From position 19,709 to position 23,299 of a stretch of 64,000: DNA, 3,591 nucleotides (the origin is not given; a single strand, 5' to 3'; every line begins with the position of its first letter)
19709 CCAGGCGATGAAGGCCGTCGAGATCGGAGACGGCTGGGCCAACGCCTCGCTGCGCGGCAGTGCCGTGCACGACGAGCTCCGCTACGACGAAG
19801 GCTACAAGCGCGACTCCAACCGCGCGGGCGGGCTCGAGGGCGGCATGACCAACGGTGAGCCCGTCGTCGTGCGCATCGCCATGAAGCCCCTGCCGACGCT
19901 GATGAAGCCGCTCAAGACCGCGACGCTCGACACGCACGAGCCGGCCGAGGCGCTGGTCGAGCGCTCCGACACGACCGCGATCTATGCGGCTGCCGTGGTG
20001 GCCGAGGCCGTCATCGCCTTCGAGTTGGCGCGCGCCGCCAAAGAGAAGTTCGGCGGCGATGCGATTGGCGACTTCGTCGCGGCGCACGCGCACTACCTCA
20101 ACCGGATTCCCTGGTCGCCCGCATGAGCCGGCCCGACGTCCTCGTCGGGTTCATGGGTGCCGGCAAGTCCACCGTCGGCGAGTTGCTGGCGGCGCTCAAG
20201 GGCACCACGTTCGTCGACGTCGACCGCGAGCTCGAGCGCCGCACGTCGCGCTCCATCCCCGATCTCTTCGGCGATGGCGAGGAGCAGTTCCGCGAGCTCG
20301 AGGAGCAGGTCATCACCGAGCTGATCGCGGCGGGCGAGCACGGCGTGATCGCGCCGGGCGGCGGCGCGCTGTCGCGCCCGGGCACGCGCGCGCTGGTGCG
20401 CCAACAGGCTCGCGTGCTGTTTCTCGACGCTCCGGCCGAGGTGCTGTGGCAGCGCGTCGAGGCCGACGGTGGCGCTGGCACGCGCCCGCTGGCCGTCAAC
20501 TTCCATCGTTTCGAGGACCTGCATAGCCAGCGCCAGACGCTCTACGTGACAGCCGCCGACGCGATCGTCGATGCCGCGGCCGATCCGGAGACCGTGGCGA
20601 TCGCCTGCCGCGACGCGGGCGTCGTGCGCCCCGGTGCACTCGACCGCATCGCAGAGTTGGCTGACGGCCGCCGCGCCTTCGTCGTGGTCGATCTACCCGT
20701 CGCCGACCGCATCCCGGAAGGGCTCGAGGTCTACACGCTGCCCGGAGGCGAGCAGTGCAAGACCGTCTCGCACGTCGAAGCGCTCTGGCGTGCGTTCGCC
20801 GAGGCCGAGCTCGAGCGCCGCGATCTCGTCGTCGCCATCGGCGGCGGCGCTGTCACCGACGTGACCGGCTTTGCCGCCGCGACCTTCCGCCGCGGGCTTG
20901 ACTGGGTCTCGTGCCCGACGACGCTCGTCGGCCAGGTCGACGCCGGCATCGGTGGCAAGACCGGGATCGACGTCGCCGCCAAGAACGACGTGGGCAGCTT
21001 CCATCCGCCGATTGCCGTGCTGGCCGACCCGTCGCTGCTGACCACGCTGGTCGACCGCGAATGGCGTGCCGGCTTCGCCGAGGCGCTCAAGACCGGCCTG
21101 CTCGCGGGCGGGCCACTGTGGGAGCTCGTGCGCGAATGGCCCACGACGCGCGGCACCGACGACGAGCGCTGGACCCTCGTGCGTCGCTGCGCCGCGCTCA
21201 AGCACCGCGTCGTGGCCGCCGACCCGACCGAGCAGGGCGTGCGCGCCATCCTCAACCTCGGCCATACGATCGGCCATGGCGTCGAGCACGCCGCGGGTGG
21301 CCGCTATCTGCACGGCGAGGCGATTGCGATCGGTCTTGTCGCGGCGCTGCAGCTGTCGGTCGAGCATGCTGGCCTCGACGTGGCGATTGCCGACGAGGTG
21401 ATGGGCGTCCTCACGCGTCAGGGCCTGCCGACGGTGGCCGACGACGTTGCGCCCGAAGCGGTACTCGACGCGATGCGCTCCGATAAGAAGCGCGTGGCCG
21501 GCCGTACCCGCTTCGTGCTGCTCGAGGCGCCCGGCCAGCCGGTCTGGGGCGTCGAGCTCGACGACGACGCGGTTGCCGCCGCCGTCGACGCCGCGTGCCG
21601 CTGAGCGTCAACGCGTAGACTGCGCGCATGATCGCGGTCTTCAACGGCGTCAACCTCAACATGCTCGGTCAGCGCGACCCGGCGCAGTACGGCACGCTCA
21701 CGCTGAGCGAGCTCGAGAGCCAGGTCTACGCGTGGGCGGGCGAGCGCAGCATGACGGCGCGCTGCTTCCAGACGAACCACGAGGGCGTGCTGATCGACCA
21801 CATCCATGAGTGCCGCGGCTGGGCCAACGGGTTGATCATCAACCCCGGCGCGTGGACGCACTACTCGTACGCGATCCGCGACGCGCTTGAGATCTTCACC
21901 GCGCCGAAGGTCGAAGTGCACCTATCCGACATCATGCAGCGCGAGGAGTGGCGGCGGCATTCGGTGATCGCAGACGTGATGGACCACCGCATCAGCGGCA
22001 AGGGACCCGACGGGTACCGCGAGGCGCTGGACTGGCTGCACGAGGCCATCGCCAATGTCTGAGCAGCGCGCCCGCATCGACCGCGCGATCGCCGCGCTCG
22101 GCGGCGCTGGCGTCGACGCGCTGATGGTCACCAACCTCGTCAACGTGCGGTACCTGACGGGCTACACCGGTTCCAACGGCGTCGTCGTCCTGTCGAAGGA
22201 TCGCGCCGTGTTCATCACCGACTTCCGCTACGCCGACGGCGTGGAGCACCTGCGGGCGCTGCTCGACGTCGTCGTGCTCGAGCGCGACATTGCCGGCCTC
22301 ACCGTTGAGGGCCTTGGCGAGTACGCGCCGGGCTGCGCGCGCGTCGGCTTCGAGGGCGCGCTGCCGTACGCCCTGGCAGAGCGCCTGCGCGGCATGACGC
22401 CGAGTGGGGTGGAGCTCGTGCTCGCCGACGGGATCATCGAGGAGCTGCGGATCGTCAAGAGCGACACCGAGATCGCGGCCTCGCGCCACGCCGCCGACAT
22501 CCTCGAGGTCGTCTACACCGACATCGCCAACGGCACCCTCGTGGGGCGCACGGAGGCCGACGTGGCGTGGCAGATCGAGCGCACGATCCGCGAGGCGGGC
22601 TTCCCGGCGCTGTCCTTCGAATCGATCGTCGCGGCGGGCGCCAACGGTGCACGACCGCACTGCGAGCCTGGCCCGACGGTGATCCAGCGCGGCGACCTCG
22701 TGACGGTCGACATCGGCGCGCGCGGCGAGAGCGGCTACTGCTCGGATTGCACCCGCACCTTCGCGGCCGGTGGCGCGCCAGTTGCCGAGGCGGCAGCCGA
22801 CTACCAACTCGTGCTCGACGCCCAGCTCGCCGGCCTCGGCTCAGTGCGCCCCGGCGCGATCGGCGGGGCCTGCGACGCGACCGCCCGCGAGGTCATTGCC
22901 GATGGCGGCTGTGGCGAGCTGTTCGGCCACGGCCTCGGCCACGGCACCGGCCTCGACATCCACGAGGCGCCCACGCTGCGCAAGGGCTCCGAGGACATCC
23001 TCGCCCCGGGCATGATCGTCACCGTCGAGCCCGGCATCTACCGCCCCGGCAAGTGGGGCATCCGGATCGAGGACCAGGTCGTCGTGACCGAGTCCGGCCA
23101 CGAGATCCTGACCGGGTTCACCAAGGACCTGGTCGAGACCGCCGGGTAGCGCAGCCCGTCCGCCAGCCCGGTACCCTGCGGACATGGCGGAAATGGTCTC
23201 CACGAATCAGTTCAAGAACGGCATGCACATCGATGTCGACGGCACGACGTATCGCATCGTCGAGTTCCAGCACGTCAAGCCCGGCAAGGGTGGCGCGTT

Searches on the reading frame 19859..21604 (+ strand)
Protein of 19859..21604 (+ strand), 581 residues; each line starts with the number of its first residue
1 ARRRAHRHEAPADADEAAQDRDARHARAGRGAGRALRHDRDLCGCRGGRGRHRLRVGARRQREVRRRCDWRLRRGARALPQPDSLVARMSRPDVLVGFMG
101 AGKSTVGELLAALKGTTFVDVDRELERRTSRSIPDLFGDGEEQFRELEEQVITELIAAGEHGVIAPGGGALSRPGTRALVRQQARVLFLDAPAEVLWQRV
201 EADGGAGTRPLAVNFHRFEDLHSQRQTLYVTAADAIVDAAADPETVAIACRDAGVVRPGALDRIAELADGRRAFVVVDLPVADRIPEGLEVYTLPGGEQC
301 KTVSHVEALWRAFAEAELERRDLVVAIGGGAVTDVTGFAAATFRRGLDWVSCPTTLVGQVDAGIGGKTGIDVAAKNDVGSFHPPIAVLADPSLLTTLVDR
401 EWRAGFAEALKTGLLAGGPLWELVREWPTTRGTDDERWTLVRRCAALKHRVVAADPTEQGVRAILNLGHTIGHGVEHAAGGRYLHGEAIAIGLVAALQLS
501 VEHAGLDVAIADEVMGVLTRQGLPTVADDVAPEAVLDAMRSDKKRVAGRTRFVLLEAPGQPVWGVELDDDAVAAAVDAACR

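Call 49: search_protein_families(library=pfam, proteins=[window:19859-21604:+])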
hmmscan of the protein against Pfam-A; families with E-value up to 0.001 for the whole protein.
window:19859-21604:+ (581 aa): 7 families
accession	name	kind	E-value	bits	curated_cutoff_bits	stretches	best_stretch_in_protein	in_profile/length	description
PF01761.26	DHQ_synthase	-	1e-38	131.9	24.2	1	292-403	2-114/115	3-dehydroquinate synthase N-terminal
PF01202.28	SKI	-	1.4e-36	126.5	22.1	1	99-247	1-151/159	Shikimate kinase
PF24621.2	DHQS_C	-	4.4e-35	121.2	27.6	1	405-544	1-143/144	3-dehydroquinate synthase C-terminal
PF13671.12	AAA_33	-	3.2e-07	31.2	27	1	94-226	3-141/143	AAA domain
PF13238.12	AAA_18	-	5.5e-07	30.5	29.4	1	95-204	3-112/128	AAA domain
PF13685.12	Fe-ADH_2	-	5.8e-06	26.8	28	1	290-394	48-145/149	Iron-containing alcohol dehydrogenase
PF00465.25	Fe-ADH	-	7.8e-05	22.8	31.3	1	257-345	7-105/168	Iron-containing alcohol dehydrogenase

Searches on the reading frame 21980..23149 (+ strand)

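Call 49: search_protein_families(library=pfam, proteins=[window:21980-23149:+])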
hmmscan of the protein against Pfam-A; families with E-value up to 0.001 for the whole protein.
window:21980-23149:+ (389 aa): 2 families
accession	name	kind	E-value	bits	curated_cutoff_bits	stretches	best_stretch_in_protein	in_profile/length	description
PF00557.29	Peptidase_M24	-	1.8e-59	201.4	23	1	169-371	4-208/208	Metallopeptidase family M24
PF01321.24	Creatinase_N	-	3.5e-22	79.8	22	1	32-159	1-128/128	Creatinase/Prolidase N-terminal domain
